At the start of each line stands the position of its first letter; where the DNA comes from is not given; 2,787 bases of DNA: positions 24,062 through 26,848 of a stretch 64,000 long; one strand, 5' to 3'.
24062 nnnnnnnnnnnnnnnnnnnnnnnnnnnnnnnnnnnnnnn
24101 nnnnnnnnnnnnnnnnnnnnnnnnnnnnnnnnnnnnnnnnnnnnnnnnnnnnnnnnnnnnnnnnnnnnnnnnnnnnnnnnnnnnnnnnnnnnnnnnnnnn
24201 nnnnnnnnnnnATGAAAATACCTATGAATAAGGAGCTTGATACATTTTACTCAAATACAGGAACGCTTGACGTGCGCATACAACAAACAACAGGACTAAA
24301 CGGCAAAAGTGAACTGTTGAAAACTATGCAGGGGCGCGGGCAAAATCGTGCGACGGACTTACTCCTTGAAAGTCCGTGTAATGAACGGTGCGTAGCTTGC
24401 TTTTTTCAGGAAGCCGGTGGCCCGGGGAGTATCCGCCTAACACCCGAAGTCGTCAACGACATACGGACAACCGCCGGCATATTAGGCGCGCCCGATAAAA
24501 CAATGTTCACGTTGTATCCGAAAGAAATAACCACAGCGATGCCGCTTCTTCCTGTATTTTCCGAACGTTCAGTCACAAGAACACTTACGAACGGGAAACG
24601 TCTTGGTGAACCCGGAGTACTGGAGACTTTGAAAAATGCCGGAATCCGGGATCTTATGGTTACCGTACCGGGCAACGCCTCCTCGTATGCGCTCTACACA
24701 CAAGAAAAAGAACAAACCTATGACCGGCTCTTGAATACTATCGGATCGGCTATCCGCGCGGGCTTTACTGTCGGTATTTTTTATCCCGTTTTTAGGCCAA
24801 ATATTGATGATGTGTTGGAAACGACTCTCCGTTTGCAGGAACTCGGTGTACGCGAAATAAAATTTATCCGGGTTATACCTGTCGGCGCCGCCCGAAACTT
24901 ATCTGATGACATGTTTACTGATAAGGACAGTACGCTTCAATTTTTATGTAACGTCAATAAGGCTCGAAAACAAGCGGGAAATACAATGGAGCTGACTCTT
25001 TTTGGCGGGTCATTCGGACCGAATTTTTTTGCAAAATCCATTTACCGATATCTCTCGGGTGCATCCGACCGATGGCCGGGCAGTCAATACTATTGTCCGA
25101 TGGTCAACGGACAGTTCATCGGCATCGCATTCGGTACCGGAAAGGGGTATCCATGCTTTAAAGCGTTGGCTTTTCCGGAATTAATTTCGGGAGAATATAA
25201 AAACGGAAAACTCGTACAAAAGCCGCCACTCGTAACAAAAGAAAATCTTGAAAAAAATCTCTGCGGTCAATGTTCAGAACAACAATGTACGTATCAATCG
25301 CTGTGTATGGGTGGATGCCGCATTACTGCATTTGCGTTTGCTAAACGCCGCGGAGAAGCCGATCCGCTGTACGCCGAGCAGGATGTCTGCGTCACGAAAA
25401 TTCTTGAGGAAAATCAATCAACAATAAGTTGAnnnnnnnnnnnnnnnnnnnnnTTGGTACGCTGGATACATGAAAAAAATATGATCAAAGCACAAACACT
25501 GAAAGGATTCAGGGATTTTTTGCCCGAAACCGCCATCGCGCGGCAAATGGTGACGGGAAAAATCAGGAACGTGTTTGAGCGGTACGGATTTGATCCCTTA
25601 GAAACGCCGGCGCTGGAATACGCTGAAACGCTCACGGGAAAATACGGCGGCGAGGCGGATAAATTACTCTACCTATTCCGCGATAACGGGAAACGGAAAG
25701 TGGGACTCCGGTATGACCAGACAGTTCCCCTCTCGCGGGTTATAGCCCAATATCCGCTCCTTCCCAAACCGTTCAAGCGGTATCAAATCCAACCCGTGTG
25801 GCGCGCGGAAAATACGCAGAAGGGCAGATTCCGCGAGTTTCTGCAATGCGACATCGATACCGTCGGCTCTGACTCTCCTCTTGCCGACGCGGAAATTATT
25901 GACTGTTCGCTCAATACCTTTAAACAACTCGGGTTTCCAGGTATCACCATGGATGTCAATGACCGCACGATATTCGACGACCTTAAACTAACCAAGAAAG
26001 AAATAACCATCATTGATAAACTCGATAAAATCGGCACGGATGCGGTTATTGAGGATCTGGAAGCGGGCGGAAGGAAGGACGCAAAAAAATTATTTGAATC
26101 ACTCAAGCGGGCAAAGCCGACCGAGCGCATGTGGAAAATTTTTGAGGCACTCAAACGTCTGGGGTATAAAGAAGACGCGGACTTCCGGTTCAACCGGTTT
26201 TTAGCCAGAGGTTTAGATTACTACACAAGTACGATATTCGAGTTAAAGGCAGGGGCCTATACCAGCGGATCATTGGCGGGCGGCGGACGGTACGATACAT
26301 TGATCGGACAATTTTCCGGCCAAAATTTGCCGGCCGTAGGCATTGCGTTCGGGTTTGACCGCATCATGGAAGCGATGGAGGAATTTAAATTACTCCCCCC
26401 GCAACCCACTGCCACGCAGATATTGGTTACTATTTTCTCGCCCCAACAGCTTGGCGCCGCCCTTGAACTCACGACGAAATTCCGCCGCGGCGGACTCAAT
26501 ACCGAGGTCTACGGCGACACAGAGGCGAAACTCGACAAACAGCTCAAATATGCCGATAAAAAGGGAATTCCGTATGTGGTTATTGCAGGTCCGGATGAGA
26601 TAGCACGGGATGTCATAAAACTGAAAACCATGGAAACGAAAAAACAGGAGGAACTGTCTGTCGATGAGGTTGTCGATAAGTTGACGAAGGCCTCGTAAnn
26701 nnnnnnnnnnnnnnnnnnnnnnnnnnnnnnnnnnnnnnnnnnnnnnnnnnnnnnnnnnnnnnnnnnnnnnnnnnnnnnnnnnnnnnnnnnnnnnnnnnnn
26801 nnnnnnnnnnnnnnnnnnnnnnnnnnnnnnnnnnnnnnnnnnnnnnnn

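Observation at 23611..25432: Candidate RiPP-like cluster: YerC/TrpR-like regulator, palindromic operator, short peptide ORF, radical SAM/SPASM enzyme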

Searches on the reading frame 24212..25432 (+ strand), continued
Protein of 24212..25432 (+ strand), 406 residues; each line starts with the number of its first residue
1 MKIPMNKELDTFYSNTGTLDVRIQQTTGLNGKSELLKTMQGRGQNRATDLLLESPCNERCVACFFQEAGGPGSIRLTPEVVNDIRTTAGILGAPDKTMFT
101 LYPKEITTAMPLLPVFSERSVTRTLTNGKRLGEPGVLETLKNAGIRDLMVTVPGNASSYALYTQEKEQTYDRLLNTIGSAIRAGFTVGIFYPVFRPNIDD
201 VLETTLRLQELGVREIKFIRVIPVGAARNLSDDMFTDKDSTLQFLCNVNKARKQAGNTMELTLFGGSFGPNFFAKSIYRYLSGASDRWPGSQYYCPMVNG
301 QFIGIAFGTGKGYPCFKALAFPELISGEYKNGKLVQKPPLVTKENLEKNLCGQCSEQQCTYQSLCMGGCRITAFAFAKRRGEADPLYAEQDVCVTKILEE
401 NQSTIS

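Call 78: search_protein_families(library=ncbifam, proteins=[L018:5719-6882:+, L018:6869-7948:+, L018:8021-9124:+, L018:9124-10173:+, L018:10179-11636:+, L018:3525-4421:+, L018:1065-2570:+, L033:1333-2301:+, L033:2298-3797:+, L033:3794-5065:-], max_evalue=1e-8)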
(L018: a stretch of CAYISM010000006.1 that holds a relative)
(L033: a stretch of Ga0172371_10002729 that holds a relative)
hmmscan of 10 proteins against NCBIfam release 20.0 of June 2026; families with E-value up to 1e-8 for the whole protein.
L018:5719-6882:+ (387 aa): 42 families (the best 25 are shown)
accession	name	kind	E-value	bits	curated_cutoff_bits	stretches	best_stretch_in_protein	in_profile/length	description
TIGR01910.1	DapE-ArgE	subfamily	9.3e-59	199.5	217.6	1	7-365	2-371/373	ArgE/DapE family deacylase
NF006365.0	PRK08588.1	subfamily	4.6e-51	174.3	289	1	3-373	7-378/383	succinyl-diaminopimelate desuccinylase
NF006399.0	PRK08651.1-2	equivalog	4.3e-42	144.6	381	1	6-371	7-400/405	succinyl-diaminopimelate desuccinylase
NF009555.0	PRK13004.1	equivalog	5.1e-42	144.2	321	1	5-375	17-395/399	YgeY family selenium metabolism-linked hydrolase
NF006400.0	PRK08651.1-3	equivalog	3.1e-39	134.9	374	1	40-376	62-407/410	succinyl-diaminopimelate desuccinylase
TIGR01892.1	AcOrn-deacetyl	equivalog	5e-39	134.4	297.7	1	20-363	16-356/365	acetylornithine deacetylase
NF005710.0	PRK07522.1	subfamily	5.5e-39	134.4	412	1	3-364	8-377/391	acetylornithine deacetylase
NF009557.0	PRK13009.1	equivalog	8.9e-39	133.7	284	1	3-375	3-374/377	succinyl-diaminopimelate desuccinylase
TIGR01246.1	dapE_proteo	equivalog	7e-36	124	361.8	1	6-375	2-370/370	succinyl-diaminopimelate desuccinylase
NF003474.0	PRK05111.1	equivalog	8.5e-34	117.1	460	1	27-366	37-371/383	acetylornithine deacetylase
NF005306.0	PRK06837.1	subfamily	4.3e-28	98.3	376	1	59-368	92-414/427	ArgE/DapE family deacylase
NF010589.0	PRK13983.1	equivalog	4.4e-28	98.3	333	1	25-371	45-405/409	M20 family metallo-hydrolase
TIGR03526.1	selenium_YgeY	hypoth_equivalog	9e-28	97.2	321.5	1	6-367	16-385/395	YgeY family selenium metabolism-linked hydrolase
NF006402.0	PRK08651.1-5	equivalog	6.9e-27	94.4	369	1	44-366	39-358/369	succinyl-diaminopimelate desuccinylase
NF009558.0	PRK13013.1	equivalog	2.7e-26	92.2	428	1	50-205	73-234/429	acetylornithine deacetylase/succinyl-diaminopimelate desuccinylase family protein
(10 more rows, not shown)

L018:6869-7948:+ (359 aa): 1 family
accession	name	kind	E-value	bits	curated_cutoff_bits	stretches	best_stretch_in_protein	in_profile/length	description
TIGR00652.1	DapF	equivalog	7.9e-22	77.9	114.65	1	224-358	153-263/270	diaminopimelate epimerase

L018:8021-9124:+ (367 aa): 36 families (the best 25 are shown)
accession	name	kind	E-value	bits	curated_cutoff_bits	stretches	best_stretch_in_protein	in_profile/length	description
TIGR01883.1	PepT-like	hypoth_equivalog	5.3e-65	219.8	274.25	1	8-362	2-357/361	peptidase T-like protein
NF003976.0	PRK05469.1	subfamily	8.1e-29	100.7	255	1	90-366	130-403/409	tripeptide aminopeptidase PepT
NF004788.0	PRK06133.1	subfamily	3.4e-25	88.8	349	1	3-282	41-322/417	glutamate carboxypeptidase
NF009920.0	PRK13381.1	subfamily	6e-25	87.9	293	1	81-366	125-406/412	peptidase T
TIGR01910.1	DapE-ArgE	subfamily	1.5e-24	86.9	217.6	1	10-356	2-369/373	ArgE/DapE family deacylase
TIGR01893.1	aa-his-dipept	subfamily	9.3e-21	74.1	343.75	1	5-174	3-176/478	beta-Ala-His dipeptidase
NF006399.0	PRK08651.1-2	equivalog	4.4e-19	68.8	381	1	7-199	5-203/405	succinyl-diaminopimelate desuccinylase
NF010589.0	PRK13983.1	equivalog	2.2e-18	66.4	333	1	47-354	71-395/409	M20 family metallo-hydrolase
NF006400.0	PRK08651.1-3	equivalog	1.6e-17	63.4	374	1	62-366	84-404/410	succinyl-diaminopimelate desuccinylase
NF006771.0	PRK09290.1-5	subfamily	4.2e-16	58.5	399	0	204-362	244-403/413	allantoate amidohydrolase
NF005602.0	PRK07338.1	equivalog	5.1e-15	55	357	1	64-333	97-363/409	hydrolase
NF011600.0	PRK15026.1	equivalog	5.5e-15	55.1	991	1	9-152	13-162/485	cytosol nonspecific dipeptidase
TIGR01891.1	amidohydrolases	subfamily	1.9e-14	53.6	153.75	1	23-284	16-283/366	amidohydrolase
TIGR01892.1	AcOrn-deacetyl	equivalog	2e-14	53.4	297.7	1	30-361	22-361/365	acetylornithine deacetylase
TIGR01879.1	hydantase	subfamily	3.8e-14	52.5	204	0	175-362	207-395/401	hydantoinase/carbamoylase family amidase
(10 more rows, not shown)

L018:9124-10173:+ (349 aa): 0 families

L018:10179-11636:+ (485 aa): 13 families
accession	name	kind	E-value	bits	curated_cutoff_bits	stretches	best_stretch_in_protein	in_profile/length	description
NF001756.1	PRK00484.1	subfamily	1.1e-174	581.7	468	1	8-482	5-488/488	lysine--tRNA ligase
TIGR00499.1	lysS_bact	equivalog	8.6e-152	506.2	427.6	1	9-482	8-495/496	lysine--tRNA ligase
NF002821.0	PRK02983.1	equivalog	2.1e-143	479.7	742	1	10-482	625-1101/1102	bifunctional lysylphosphatidylglycerol synthetase/lysine--tRNA ligase LysX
NF009101.0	PRK12445.1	subfamily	1.9e-115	386.3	1026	1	44-482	62-504/505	lysine--tRNA ligase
TIGR00462.1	genX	equivalog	1.8e-58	198.4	286.9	1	169-476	3-304/304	EF-P lysine aminoacylase EpmA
NF006828.0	PRK09350.1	equivalog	2.5e-51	174.9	264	1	165-478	14-322/325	elongation factor P--(R)-beta-lysine ligase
NF003483.0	PRK05159.1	equivalog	2e-38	132.4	353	1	43-477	12-430/438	aspartate--tRNA(Asn) ligase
NF001750.0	PRK00476.1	equivalog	1.9e-37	128.8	443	2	44-336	14-303/590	aspartate--tRNA ligase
TIGR00459.1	aspS_bact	equivalog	3.9e-35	121.2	373.85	2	47-301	15-263/586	aspartate--tRNA ligase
TIGR00458.1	aspS_nondisc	equivalog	5.5e-33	114.6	368.4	1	41-478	5-421/428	aspartate--tRNA(Asn) ligase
NF003037.0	PRK03932.1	equivalog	8.9e-22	77.6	414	1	44-480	12-446/451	asparagine--tRNA ligase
TIGR00457.1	asnS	equivalog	5.5e-18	65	342.6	1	37-479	5-449/455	asparagine--tRNA ligase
NF009460.0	PRK12820.1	equivalog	2.4e-17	62.3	1379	1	149-281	156-287/723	bifunctional aspartyl-tRNA synthetase/aspartyl/glutamyl-tRNA amidotransferase subunit C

L018:3525-4421:+ (298 aa): 0 families

L018:1065-2570:+ (501 aa): 6 families
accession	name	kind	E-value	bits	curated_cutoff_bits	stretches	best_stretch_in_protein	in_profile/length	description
NF011928.0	PRK15399.1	subfamily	1.6e-24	86.2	968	1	55-309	175-436/713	lysine decarboxylase LdcC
NF011929.0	PRK15400.1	subfamily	1.4e-22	79.8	1056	1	56-307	176-434/714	lysine decarboxylase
NF010092.0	PRK13578.1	subfamily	1.9e-18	66.1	794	0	55-131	154-228/720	ornithine decarboxylase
TIGR04318.1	lacto_ODC_hypo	hypoth_equivalog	3.1e-17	62.2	950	0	181-294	273-398/695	putative ornithine decarboxylase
TIGR04301.1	ODC_inducible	exception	3.2e-17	62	1310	0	54-131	153-228/719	ornithine decarboxylase SpeF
NF011603.0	PRK15029.1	equivalog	5.3e-17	61.4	1167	1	54-315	185-465/756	arginine decarboxylase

L033:1333-2301:+ (322 aa): 3 families
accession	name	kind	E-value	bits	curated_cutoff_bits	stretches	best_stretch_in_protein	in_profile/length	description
NF006942.0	PRK09424.1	equivalog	2.5e-24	85.9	383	1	1-119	1-118/510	Re/Si-specific NAD(P)(+) transhydrogenase subunit alpha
TIGR00518.1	alaDH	equivalog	1.4e-22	80.2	391.85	1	1-124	1-124/370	alanine dehydrogenase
TIGR00561.1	pntA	equivalog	3.3e-19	68.9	444.4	1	4-197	3-206/511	Re/Si-specific NAD(P)(+) transhydrogenase subunit alpha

L033:2298-3797:+ (499 aa): 27 families (the best 25 are shown)
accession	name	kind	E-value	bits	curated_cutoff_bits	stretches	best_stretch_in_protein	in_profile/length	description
NF001126.0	PRK00139.1-4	equivalog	1.6e-137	459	373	1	2-495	2-482/486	UDP-N-acetylmuramoyl-L-alanyl-D-glutamate--2,6-diaminopimelate ligase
TIGR01085.1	murE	subfamily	5.1e-133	444.4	257.3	1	20-495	1-471/472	UDP-N-acetylmuramyl-tripeptide synthetase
NF001124.0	PRK00139.1-2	equivalog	2.7e-117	392.6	476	1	18-496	23-493/500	UDP-N-acetylmuramoyl-L-alanyl-D-glutamate--2,6-diaminopimelate ligase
NF008896.0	PRK11929.1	equivalog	3.6e-111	372.6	1023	1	20-496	26-499/965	bifunctional UDP-N-acetylmuramoyl-L-alanyl-D-glutamate--2,6-diaminopimelate ligase MurE/UDP-N-acetylmuramoyl-tripeptide--D-alanyl-D-alanine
NF001123.0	PRK00139.1-1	equivalog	4.9e-91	305.8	586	1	2-496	3-490/493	UDP-N-acetylmuramoyl-L-alanyl-D-glutamate--2,6-diaminopimelate ligase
NF010628.0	PRK14022.1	equivalog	4.9e-90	302.6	536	1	12-495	24-481/483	UDP-N-acetylmuramoyl-L-alanyl-D-glutamate--L-lysine ligase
NF001130.0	PRK00139.2-4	equivalog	1.6e-74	251.5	715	1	9-494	17-510/516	UDP-N-acetylmuramoyl-L-alanyl-D-glutamate--2,6-diaminopimelate ligase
NF001129.0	PRK00139.2-3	equivalog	5.4e-51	173.6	762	1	14-493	32-513/517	UDP-N-acetylmuramoyl-L-alanyl-D-glutamate--2,6-diaminopimelate ligase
NF001127.0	PRK00139.2-1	equivalog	1.2e-48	166.1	997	2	307-493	320-509/520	UDP-N-acetylmuramoyl-L-alanyl-D-glutamate--2,6-diaminopimelate ligase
NF001131.0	PRK00139.2-5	equivalog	1.7e-46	159.1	1000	1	24-495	37-483/483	UDP-N-acetylmuramoyl-L-alanyl-D-glutamate--2,6-diaminopimelate ligase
NF053645.1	pMurC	equivalog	1.5e-33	116.3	560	1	279-475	284-488/492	pseudomurein biosynthesis peptide ligase pMurC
TIGR01143.1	murF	subfamily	2.2e-33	115.8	288.6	1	29-390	2-332/418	UDP-N-acetylmuramoyl-tripeptide--D-alanyl-D-alanine ligase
TIGR02068.2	cya_phycin_syn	equivalog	2.2e-33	115.3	850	1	105-470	476-849/862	cyanophycin synthetase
NF010623.0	PRK14016.1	subfamily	1.5e-31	109.4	877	1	106-478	478-859/871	cyanophycin synthetase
TIGR01087.1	murD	equivalog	2.7e-28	99.3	211.95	1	182-466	150-414/441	UDP-N-acetylmuramoyl-L-alanine--D-glutamate ligase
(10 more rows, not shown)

L033:3794-5065:- (423 aa): 6 families
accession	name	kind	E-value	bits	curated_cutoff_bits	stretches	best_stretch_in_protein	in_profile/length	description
NF001770.0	PRK00509.1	equivalog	6.8e-138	460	334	1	19-414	3-398/401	argininosuccinate synthase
TIGR00032.1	argG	equivalog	4.7e-125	418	268.2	1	22-412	1-391/394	argininosuccinate synthase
NF010392.0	PRK13820.1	equivalog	1.3e-117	393.2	512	1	20-416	2-394/395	argininosuccinate synthase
NF003385.0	PRK04527.1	equivalog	2.3e-62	210.9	603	1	21-417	4-399/401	argininosuccinate synthase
NF038212.1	argG_rel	exception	2.4e-51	174.8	425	1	19-373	13-362/381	argininosuccinate synthase-related protein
NF003779.0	PRK05370.1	equivalog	8.7e-49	166.5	657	1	16-367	7-369/448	argininosuccinate synthase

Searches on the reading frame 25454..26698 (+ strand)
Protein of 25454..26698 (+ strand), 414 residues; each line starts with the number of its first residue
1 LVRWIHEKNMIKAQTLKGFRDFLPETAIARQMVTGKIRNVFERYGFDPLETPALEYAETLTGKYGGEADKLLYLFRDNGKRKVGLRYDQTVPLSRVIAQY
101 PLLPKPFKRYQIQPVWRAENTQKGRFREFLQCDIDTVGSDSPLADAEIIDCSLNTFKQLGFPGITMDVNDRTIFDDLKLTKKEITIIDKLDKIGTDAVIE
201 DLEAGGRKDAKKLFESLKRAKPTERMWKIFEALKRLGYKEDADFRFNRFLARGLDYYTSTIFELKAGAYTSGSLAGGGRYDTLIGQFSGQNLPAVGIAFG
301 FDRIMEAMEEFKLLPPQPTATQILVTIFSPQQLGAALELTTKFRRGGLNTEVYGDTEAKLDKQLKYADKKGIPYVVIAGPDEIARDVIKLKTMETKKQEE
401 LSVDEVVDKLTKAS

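Call 3: search_protein_families(library=pfam, proteins=[window:25454-26698:+], max_evalue=0.01)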
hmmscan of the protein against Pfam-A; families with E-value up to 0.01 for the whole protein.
window:25454-26698:+ (414 aa): 5 families
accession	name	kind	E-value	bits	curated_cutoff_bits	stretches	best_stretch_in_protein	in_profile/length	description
PF13393.11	tRNA-synt_His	-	4.6e-40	138.2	25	1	18-304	1-308/308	Histidyl-tRNA synthetase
PF03129.25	HGTP_anticodon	-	7e-17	61.8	21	1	322-412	1-93/94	Anticodon binding domain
PF00152.25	tRNA-synt_2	-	6.7e-08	32.4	25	1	12-136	7-121/308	tRNA synthetases class II (D, K and N)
PF00587.30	tRNA-synt_2b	-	4.7e-05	24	29.3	1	73-202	1-110/179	tRNA synthetase class II core domain (G, H, P, S and T)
PF12745.12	HGTP_anticodon2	-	0.00056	20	24.4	1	322-410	7-100/261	Anticodon binding domain of tRNAs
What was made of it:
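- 25454..26698 (+): hisS (histidyl-tRNA synthetase with anticodon-binding domain). Probable start is ATG 25481. No terminator lies between it and the rSAM gene. Pfam tRNA-synt_His E 4.6e-40 and HGTP_anticodon E 7e-17 (call 3).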
